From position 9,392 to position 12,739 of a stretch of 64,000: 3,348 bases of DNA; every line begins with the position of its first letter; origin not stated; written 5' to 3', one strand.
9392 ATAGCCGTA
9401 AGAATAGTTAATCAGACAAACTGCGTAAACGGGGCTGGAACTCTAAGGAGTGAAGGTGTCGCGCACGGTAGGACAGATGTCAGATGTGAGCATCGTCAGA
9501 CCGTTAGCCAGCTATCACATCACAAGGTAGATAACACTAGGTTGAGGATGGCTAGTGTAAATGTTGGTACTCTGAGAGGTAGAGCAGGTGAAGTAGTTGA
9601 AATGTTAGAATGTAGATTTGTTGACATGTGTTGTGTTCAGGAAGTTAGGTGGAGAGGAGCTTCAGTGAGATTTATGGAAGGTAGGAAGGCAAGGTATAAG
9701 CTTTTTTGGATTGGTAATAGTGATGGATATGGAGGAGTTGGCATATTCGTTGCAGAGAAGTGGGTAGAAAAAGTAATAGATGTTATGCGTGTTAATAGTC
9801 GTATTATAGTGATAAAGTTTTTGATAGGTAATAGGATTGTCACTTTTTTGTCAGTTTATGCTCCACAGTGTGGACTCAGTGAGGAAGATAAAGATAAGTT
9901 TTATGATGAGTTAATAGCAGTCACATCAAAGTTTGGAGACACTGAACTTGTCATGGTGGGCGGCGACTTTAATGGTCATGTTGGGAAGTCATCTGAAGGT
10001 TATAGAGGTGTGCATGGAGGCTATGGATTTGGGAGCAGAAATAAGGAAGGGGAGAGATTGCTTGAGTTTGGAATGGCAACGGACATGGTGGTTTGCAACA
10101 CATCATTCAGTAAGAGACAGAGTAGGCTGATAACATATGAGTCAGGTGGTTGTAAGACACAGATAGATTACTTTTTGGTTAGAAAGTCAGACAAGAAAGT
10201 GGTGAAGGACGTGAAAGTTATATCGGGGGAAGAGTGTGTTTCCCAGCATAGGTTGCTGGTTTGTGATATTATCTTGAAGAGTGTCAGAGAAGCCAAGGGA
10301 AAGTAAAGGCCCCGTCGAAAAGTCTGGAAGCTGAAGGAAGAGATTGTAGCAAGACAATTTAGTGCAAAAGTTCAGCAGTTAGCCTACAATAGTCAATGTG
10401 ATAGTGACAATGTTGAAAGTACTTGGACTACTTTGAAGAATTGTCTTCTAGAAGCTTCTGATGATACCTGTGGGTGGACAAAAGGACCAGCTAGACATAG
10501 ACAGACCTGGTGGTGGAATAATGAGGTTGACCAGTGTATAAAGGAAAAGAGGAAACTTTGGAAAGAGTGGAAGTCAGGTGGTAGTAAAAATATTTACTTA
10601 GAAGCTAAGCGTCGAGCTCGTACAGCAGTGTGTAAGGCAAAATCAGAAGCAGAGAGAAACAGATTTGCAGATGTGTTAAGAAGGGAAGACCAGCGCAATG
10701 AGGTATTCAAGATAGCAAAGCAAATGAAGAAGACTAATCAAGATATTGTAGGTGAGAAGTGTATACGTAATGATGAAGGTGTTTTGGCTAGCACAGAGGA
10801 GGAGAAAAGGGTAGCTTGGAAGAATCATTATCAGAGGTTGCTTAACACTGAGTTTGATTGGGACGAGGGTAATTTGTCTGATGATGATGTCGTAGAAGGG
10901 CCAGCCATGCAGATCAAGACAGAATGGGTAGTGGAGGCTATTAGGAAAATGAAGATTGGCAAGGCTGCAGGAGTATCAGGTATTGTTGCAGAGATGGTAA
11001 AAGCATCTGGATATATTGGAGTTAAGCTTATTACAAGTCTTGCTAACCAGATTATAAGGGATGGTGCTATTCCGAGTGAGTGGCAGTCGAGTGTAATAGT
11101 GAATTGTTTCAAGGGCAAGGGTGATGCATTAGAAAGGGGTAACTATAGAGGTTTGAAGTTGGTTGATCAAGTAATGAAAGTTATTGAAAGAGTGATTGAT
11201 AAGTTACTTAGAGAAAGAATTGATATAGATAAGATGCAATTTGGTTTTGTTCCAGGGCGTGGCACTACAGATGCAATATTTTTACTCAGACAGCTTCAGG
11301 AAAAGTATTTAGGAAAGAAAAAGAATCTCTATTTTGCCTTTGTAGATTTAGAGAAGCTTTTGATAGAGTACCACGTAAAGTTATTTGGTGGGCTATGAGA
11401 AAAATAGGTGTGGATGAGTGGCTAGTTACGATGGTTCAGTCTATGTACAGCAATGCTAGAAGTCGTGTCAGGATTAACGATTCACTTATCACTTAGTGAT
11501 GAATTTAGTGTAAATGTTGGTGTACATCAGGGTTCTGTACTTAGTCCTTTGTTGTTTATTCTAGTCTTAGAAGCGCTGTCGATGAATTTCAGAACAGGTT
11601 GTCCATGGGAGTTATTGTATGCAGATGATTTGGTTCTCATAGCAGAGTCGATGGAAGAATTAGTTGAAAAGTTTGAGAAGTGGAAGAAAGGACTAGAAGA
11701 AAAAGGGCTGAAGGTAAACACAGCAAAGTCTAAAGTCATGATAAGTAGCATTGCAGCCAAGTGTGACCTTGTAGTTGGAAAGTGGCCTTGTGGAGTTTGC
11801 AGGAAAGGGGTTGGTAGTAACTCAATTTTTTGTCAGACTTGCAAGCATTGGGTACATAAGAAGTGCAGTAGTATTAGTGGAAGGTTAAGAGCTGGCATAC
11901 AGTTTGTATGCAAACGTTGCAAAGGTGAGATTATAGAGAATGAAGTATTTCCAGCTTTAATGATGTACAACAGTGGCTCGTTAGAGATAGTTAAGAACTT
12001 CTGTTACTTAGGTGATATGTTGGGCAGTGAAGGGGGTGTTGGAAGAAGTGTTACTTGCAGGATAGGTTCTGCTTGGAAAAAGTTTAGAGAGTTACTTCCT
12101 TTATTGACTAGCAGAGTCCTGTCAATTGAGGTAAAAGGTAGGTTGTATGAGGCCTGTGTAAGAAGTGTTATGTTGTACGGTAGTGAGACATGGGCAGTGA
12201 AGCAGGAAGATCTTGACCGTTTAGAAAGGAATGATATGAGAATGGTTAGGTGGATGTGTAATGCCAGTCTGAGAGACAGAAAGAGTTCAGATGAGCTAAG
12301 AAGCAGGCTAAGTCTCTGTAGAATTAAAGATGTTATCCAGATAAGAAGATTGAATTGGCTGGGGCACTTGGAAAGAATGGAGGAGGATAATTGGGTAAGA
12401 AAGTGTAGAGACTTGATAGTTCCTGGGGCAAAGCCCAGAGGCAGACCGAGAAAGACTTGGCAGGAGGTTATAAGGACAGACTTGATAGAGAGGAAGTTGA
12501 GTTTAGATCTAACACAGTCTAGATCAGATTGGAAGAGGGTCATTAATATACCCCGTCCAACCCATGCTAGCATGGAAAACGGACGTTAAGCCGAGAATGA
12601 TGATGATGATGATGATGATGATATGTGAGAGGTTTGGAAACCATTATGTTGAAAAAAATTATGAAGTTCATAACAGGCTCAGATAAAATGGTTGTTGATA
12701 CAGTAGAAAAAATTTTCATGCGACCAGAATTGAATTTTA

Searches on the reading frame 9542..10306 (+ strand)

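Call 13: search_protein_families(library=pfam, proteins=[window:9542-10306:+], max_evalue=0.01)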
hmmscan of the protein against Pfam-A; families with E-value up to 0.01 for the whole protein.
window:9542-10306:+ (254 aa): 2 families
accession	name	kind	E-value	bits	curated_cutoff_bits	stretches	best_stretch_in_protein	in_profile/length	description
PF03372.29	Exo_endo_phos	-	6.4e-06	26.5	24.5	1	7-221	4-209/225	Endonuclease/Exonuclease/phosphatase family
PF14529.12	Exo_endo_phos_2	-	2.4e-05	24.6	27.4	1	101-238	2-115/117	Endonuclease-reverse transcriptase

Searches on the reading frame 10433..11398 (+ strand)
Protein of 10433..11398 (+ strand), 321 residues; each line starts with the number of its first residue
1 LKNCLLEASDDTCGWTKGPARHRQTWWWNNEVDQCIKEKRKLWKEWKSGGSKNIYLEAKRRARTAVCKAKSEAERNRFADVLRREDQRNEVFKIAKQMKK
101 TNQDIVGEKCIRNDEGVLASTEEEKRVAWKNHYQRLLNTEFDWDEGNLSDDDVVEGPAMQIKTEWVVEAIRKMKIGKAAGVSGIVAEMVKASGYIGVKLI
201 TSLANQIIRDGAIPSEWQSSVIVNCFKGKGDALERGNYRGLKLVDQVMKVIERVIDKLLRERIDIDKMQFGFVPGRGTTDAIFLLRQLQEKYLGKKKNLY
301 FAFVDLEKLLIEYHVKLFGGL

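Call 13: search_protein_families(library=pfam, proteins=[window:10433-11398:+], max_evalue=0.01)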
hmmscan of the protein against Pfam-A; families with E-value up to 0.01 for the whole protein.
window:10433-11398:+ (321 aa): 1 family
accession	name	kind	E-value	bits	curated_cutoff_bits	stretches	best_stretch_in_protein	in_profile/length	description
PF00078.32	RVT_1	-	2.2e-06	28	29.6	1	231-308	5-77/205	Reverse transcriptase (RNA-dependent DNA polymerase)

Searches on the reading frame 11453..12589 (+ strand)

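Call 13: search_protein_families(library=pfam, proteins=[window:11453-12589:+], max_evalue=0.01)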
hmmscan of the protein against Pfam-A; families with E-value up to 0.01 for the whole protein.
window:11453-12589:+ (378 aa): 2 families
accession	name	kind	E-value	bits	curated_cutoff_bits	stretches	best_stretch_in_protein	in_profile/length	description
PF00078.32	RVT_1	-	3.8e-14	53.3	29.6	1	16-97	111-193/205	Reverse transcriptase (RNA-dependent DNA polymerase)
PF00628.35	PHD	-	8.5e-07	29.3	24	1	113-156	1-47/47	PHD-finger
